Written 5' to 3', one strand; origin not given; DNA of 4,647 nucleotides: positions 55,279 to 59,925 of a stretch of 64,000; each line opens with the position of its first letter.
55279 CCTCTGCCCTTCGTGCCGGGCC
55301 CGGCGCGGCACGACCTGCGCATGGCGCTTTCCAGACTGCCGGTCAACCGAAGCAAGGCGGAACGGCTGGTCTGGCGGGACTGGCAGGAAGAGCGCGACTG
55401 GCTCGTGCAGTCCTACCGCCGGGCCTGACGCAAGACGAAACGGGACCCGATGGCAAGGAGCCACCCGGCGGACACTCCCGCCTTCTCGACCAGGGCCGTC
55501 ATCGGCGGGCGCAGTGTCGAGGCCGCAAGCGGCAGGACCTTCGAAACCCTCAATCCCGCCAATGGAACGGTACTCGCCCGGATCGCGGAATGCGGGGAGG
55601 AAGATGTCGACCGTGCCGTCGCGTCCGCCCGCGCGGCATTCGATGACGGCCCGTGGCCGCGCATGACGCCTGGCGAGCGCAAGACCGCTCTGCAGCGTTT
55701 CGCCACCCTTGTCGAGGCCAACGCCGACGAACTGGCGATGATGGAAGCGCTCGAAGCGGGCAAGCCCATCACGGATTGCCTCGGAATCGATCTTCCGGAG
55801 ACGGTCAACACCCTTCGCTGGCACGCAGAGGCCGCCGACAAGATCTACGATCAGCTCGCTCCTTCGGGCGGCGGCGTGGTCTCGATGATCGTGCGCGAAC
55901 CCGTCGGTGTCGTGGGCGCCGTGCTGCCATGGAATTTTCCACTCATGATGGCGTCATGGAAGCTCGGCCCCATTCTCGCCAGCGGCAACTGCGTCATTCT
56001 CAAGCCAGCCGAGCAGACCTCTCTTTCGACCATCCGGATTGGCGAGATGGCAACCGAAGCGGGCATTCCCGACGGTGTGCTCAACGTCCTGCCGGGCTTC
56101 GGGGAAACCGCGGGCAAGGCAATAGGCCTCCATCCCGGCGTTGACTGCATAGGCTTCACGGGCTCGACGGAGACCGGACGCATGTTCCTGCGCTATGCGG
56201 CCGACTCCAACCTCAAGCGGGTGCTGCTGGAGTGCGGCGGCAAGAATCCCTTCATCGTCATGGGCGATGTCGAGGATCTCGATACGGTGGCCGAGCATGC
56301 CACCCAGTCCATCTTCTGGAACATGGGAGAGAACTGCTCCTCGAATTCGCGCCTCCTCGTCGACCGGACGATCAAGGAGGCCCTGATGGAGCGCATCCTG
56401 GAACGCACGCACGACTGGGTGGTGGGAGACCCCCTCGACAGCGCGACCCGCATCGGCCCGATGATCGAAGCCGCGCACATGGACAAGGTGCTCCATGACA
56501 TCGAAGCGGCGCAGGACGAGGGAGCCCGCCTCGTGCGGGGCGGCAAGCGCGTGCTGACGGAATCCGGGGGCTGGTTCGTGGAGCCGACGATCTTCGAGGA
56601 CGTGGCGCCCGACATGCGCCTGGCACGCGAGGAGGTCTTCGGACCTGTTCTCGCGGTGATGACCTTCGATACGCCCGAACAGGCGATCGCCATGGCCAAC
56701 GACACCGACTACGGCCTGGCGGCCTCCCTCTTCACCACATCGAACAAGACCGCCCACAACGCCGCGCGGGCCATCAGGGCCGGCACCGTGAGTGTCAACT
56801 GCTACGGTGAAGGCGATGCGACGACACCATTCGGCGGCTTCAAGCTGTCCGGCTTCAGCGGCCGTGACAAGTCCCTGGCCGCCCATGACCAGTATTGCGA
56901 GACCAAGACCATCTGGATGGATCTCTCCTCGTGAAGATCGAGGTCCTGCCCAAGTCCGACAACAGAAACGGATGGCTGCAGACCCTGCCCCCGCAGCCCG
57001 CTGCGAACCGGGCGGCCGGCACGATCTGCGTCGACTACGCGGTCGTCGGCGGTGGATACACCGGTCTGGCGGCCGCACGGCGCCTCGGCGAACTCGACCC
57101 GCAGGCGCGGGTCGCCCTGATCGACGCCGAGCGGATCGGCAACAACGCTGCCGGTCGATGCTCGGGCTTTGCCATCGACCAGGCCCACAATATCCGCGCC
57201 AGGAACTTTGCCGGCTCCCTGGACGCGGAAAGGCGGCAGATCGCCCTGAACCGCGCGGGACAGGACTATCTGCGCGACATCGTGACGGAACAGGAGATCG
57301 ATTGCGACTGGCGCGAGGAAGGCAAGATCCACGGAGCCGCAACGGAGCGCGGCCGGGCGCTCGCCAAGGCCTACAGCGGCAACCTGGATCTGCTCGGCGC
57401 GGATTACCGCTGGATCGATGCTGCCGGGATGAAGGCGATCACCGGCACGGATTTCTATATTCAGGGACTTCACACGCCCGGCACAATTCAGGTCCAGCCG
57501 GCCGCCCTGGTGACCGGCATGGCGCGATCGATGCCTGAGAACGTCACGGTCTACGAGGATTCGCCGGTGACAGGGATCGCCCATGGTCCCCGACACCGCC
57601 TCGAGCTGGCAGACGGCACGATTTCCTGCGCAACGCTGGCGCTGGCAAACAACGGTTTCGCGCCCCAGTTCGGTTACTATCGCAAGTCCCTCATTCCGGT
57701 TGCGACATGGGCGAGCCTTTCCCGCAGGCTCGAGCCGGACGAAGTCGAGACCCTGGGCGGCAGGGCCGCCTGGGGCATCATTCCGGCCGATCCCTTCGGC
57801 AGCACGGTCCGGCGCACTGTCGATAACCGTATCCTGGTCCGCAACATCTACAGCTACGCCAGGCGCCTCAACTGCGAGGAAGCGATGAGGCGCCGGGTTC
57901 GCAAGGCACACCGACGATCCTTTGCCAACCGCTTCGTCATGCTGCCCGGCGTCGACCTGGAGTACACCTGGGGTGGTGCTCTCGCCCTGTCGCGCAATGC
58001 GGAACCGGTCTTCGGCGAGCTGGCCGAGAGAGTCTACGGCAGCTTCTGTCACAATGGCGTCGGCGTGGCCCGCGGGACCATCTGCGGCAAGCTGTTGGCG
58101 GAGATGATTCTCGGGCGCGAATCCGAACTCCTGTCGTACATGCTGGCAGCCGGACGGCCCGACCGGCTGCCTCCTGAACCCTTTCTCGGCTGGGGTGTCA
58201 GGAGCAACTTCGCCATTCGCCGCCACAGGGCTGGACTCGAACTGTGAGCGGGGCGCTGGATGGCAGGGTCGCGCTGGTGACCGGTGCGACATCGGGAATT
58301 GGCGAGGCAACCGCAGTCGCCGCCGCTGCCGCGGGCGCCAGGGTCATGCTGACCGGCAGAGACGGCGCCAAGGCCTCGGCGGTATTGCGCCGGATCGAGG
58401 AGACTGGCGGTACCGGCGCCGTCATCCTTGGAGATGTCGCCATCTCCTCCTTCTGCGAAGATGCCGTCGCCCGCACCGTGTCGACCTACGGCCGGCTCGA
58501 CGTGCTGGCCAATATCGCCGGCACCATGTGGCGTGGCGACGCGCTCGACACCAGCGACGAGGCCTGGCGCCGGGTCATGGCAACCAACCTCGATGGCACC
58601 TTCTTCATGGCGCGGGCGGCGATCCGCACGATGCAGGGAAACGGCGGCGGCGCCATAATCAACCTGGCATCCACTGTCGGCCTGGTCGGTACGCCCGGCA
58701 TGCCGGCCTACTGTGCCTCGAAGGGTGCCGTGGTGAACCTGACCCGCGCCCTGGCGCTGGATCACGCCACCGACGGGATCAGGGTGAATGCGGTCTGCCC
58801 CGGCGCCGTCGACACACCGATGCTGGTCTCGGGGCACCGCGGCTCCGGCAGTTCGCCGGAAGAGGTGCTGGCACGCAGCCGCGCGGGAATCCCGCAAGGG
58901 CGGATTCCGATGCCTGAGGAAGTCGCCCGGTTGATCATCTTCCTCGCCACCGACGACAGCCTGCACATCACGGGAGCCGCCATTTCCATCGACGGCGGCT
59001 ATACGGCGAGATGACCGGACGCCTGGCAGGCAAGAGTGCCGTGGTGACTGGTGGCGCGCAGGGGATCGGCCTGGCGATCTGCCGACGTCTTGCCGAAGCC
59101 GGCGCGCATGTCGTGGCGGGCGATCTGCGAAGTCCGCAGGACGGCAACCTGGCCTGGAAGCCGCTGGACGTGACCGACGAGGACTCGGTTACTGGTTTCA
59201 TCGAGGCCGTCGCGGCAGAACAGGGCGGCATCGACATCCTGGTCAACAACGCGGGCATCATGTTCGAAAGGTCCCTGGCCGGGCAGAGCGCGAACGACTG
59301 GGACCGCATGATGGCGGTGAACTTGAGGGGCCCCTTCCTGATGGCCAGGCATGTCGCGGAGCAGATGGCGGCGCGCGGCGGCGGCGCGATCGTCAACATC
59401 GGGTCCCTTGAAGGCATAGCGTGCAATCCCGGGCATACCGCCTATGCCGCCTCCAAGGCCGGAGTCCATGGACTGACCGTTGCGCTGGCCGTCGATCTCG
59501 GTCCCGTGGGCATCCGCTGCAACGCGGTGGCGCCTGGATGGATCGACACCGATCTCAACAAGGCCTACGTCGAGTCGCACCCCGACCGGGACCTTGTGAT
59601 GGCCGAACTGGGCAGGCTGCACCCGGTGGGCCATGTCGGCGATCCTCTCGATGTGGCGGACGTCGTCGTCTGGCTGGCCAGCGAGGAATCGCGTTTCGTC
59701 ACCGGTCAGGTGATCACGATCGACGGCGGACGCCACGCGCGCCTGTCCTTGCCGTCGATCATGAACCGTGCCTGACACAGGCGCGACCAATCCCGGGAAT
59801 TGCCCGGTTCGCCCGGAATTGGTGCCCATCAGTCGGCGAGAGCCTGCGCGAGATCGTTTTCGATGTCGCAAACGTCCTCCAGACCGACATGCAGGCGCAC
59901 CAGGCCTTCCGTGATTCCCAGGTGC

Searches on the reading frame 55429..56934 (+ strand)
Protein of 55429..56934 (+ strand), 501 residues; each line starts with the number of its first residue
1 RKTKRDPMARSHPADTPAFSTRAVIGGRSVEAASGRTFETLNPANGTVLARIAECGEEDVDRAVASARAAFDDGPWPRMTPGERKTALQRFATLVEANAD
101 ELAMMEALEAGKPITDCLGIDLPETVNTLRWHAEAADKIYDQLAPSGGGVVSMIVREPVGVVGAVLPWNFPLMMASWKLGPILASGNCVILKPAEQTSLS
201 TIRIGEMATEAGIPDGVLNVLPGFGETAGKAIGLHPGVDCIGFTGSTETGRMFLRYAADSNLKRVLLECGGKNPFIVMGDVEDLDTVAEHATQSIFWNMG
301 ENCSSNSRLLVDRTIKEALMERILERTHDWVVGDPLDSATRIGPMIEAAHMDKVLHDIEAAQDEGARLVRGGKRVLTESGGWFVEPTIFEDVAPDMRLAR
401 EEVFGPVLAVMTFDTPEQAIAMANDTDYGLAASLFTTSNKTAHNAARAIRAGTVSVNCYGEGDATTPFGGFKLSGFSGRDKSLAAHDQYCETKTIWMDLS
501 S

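Call 23: search_protein_families(library=pfam, proteins=[window:55429-56934:+], max_evalue=0.00001)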
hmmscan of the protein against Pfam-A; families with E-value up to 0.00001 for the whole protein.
window:55429-56934:+ (501 aa): 1 family
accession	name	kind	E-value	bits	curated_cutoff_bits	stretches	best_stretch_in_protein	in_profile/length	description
PF00171.27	Aldedh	-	2.6e-164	547.6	23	1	32-495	4-461/461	Aldehyde dehydrogenase family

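Call 47: search_protein_families(library=ncbifam, proteins=[window:55429-56934:+], max_evalue=1e-20)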
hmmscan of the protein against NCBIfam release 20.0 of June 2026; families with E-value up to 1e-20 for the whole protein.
window:55429-56934:+ (501 aa): 38 families (the best 25 are shown)
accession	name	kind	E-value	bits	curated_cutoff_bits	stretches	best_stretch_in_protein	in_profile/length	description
NF007352.0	PRK09847.1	equivalog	2.1e-161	537.8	850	1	16-500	15-494/495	aldehyde dehydrogenase PuuC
TIGR01804.1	BADH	equivalog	4.3e-138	460.7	668.6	1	25-493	2-467/467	betaine-aldehyde dehydrogenase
TIGR02299.1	HpaE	equivalog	8.8e-137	456.6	638.35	1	24-498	4-477/488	5-carboxymethyl-2-hydroxymuconate semialdehyde dehydrogenase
NF045736.1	PaDhStyDRhodo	equivalog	1.3e-135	452.7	800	1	21-495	3-475/479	phenylacetaldehyde dehydrogenase StyD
NF009725.0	PRK13252.1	equivalog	1.1e-133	446.3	593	1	22-500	8-482/488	betaine-aldehyde dehydrogenase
NF045735.1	PaDhStyDPseudo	equivalog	2.3e-133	445.4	850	1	21-497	3-481/483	phenylacetaldehyde dehydrogenase StyD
NF010000.0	PRK13473.1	subfamily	1.8e-132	442.3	615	1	21-498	3-473/475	aminobutyraldehyde dehydrogenase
TIGR03216.1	OH_muco_semi_DH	equivalog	1.1e-118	396.9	693.25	1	24-497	4-479/481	2-hydroxymuconic semialdehyde dehydrogenase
NF050026.1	AcaldDHExaC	equivalog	3.3e-118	395.5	900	1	24-497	19-493/503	acetaldehyde dehydrogenase ExaC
TIGR01780.1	SSADH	subfamily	3.3e-110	369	646.35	1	41-493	2-448/448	succinate-semialdehyde dehydrogenase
NF042993.1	AlphKGSA_gudD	equivalog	2.4e-107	359.7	770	1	24-497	7-480/481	alpha-ketoglutaric semialdehyde dehydrogenase GucD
TIGR04284.1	aldehy_Rv0768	hypoth_equivalog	9.7e-105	351.3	775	1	22-495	2-476/480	aldehyde dehydrogenase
NF006916.0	PRK09407.1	equivalog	2.1e-103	346.7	521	1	29-495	27-490/526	succinic semialdehyde dehydrogenase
NF052305.1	DioxValDhHalo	equivalog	8e-102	341.6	750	1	22-497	6-481/483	2,5-dioxovalerate dehydrogenase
TIGR03374.1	ABALDH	equivalog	2.8e-99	333.1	909.3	1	24-492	5-466/472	aminobutyraldehyde dehydrogenase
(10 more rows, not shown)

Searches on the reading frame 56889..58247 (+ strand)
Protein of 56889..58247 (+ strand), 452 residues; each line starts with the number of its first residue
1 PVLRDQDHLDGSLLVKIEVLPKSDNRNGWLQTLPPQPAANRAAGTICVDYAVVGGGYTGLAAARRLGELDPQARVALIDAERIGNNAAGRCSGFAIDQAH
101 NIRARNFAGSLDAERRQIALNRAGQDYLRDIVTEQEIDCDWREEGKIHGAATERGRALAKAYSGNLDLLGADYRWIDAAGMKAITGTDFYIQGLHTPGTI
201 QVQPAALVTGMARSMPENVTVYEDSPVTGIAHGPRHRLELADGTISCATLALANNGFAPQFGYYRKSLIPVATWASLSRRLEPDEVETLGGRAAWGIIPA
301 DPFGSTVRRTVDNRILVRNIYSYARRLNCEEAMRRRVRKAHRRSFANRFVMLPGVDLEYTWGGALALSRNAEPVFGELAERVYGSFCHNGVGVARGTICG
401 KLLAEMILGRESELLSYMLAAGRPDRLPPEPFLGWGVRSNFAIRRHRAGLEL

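Call 23: search_protein_families(library=pfam, proteins=[window:56889-58247:+], max_evalue=0.00001)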
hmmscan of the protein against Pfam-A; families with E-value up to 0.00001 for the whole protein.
window:56889-58247:+ (452 aa): 1 family
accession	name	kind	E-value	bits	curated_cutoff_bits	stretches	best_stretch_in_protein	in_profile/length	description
PF01266.30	DAO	-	3e-41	142.6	27.9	1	49-406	1-353/353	FAD dependent oxidoreductase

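Call 47: search_protein_families(library=ncbifam, proteins=[window:56889-58247:+], max_evalue=1e-20)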
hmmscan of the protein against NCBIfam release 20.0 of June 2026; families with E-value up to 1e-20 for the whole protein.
window:56889-58247:+ (452 aa): 2 families
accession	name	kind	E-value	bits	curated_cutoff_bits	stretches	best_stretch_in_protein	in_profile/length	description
TIGR03329.1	Phn_aa_oxid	hypoth_equivalog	2.1e-42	145.5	632.8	1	37-446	14-431/460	putative aminophosphonate oxidoreductase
NF050086.1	pipecolate_AmaA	exception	8e-31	107.1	600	1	27-417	5-390/425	L-pipecolate oxidase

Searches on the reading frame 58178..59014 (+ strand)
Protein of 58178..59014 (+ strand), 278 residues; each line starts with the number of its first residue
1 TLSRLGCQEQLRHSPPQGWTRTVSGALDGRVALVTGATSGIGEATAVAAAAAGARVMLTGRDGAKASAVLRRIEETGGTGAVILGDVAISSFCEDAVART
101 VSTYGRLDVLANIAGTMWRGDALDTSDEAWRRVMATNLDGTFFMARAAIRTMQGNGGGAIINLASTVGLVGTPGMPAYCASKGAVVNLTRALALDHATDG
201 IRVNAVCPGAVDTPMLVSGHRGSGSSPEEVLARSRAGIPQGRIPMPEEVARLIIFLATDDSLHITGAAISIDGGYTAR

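Call 23: search_protein_families(library=pfam, proteins=[window:58178-59014:+], max_evalue=0.00001)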
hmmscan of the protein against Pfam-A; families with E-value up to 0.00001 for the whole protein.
window:58178-59014:+ (278 aa): 4 families
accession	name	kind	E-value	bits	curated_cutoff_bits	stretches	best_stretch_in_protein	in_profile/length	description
PF13561.12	adh_short_C2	-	2.2e-62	211.2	27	1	36-276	1-236/236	Enoyl-(Acyl carrier protein) reductase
PF00106.31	adh_short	-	1e-55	188.7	26.6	1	30-216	1-187/195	short chain dehydrogenase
PF08659.16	KR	-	5.6e-10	39.8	22.6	1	32-183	3-154/180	KR domain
PF23441.1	SDR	-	1.1e-07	32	27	1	138-274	123-254/258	SDR-like rossmann domain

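Call 47: search_protein_families(library=ncbifam, proteins=[window:58178-59014:+], max_evalue=1e-20)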
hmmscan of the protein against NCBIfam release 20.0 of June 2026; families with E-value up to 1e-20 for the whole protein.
window:58178-59014:+ (278 aa): 180 families (the best 25 are shown)
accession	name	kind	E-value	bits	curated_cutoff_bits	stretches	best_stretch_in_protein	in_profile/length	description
NF004791.0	PRK06138.1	equivalog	1.3e-75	254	312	1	26-277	2-251/252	SDR family oxidoreductase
NF052558.1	MBtsdlDhBudC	equivalog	8.8e-69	231.8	270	1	28-277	2-243/250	meso-2,3-butanediol dehydrogenase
NF005559.1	PRK07231.1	subfamily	6.6e-67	225.6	215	1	27-276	2-248/249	glucose 1-dehydrogenase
NF004818.0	PRK06172.1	equivalog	6.2e-66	222.3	336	1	25-277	3-252/253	SDR family oxidoreductase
NF005309.0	PRK06841.1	subfamily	3.5e-58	197.1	286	1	26-277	12-254/255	GolD/DthD family dehydrogenase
NF005681.0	PRK07478.1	subfamily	3.2e-57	193.8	267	1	26-276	3-250/254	SDR family oxidoreductase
NF009466.0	PRK12826.1-2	subfamily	3.6e-57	193.7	222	1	30-276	4-245/248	3-oxoacyl-ACP reductase FabG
NF009093.0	PRK12429.1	subfamily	6.1e-56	189.6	258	1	27-277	3-258/259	3-hydroxybutyrate dehydrogenase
NF004847.0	PRK06198.1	subfamily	1.6e-55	188.2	240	1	25-272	3-252/269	oxidoreductase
TIGR01830.1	3oxo_ACP_reduc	equivalog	1.1e-54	185.7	297.75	1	32-274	1-237/239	3-oxoacyl-[acyl-carrier-protein] reductase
NF005469.0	PRK07063.1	equivalog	1.8e-54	185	306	1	26-276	4-255/260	SDR family oxidoreductase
NF053701.1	CsHdxCHCADhChcB2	equivalog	3e-53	180.8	350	1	27-277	1-244/245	cis-4-hydroxycyclohexanecarboxylate dehydrogenase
NF006070.0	PRK08213.1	subfamily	4.2e-53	180.5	279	1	27-277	10-258/259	gluconate 5-dehydrogenase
TIGR01963.1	PHB_DH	subfamily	4.3e-53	180.2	307.05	1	30-277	2-254/255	3-hydroxybutyrate dehydrogenase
NF005067.0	PRK06484.1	equivalog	9.8e-53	179.5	713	1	28-277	8-253/524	short chain dehydrogenase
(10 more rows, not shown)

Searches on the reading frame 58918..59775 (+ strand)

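Call 23: search_protein_families(library=pfam, proteins=[window:58918-59775:+], max_evalue=0.00001)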
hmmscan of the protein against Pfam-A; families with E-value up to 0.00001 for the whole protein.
window:58918-59775:+ (285 aa): 4 families
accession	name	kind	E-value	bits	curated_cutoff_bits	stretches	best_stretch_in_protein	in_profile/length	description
PF13561.12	adh_short_C2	-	3.3e-61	207.3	27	1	47-273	3-236/236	Enoyl-(Acyl carrier protein) reductase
PF00106.31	adh_short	-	5.8e-51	173.2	26.6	1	39-218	1-191/195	short chain dehydrogenase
PF08659.16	KR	-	6.1e-11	43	22.6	1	42-186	4-159/180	KR domain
PF23441.1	SDR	-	1.4e-08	34.9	27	1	134-271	121-254/258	SDR-like rossmann domain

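Call 47: search_protein_families(library=ncbifam, proteins=[window:58918-59775:+], max_evalue=1e-20)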
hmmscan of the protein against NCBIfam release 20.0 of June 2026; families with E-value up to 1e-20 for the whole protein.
window:58918-59775:+ (285 aa): 180 families (the best 25 are shown)
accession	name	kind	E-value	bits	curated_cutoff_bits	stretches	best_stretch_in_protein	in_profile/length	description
NF004791.0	PRK06138.1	equivalog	6.1e-64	215.7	312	1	35-274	2-251/252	SDR family oxidoreductase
NF004198.0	PRK05653.1-3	equivalog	1.1e-63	215.1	296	1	35-273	4-247/248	3-oxoacyl-ACP reductase FabG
NF005559.1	PRK07231.1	subfamily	2.3e-63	214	215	1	35-273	1-248/249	glucose 1-dehydrogenase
NF005007.0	PRK06398.1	equivalog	3.4e-60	203.4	341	1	34-278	3-251/259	aldose dehydrogenase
NF009466.0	PRK12826.1-2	subfamily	1.7e-58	198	222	1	39-273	4-245/248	3-oxoacyl-ACP reductase FabG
TIGR01830.1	3oxo_ACP_reduc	equivalog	1.2e-57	195.4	297.75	1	41-271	1-237/239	3-oxoacyl-[acyl-carrier-protein] reductase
NF004818.0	PRK06172.1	equivalog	6.8e-56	189.4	336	1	32-274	1-252/253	SDR family oxidoreductase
NF005067.0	PRK06484.1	equivalog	4.9e-55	187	713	1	37-273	8-252/524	short chain dehydrogenase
NF005469.0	PRK07063.1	equivalog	3.2e-54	184.2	306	1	32-273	1-255/260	SDR family oxidoreductase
NF004197.0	PRK05653.1-1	equivalog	5.6e-54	183.4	332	1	33-272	2-246/249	3-oxoacyl-ACP reductase FabG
NF004778.0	PRK06124.1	equivalog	7.4e-54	182.8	303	1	35-275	8-255/256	SDR family oxidoreductase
NF005473.0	PRK07069.1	equivalog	1.4e-53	182.1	339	1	31-272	3-259/262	SDR family oxidoreductase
NF052558.1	MBtsdlDhBudC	equivalog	6.5e-53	179.8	270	1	37-279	2-248/250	meso-2,3-butanediol dehydrogenase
NF052562.1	RADHDNL4305835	equivalog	6.9e-53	179.7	400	1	32-274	1-251/252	NADP-dependent (R)-specific alcohol dehydrogenase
NF005893.0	PRK07856.1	equivalog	7.4e-53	179.4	255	1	35-271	6-240/255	SDR family oxidoreductase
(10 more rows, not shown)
